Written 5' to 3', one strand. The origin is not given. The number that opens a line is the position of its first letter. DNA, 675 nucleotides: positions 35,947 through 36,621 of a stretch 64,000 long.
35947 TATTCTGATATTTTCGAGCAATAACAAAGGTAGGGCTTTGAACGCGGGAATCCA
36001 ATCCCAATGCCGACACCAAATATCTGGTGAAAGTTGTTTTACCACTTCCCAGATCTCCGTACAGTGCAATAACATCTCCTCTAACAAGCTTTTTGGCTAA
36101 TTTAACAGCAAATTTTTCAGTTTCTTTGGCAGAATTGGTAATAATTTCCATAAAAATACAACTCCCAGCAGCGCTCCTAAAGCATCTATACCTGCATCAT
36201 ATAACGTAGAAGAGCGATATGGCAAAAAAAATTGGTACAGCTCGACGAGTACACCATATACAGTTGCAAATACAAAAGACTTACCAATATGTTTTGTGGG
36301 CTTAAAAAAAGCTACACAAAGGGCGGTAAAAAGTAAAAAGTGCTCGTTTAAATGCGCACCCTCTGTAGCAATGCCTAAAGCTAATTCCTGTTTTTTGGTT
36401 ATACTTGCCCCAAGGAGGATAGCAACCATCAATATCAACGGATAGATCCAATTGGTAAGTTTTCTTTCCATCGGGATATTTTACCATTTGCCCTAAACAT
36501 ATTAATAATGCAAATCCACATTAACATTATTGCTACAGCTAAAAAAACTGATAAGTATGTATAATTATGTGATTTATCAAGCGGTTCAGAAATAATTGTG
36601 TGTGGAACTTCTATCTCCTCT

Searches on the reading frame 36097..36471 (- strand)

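Call 69: search_protein_families(library=pfam, proteins=[window:36097-36471:-], max_evalue=0.001)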
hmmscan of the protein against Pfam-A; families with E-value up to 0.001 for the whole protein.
window:36097-36471:- (124 aa): 1 family
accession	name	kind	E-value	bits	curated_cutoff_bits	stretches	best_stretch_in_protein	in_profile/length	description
PF04892.17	VanZ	-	1.9e-08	35.4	30.1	1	44-108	61-123/126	VanZ like family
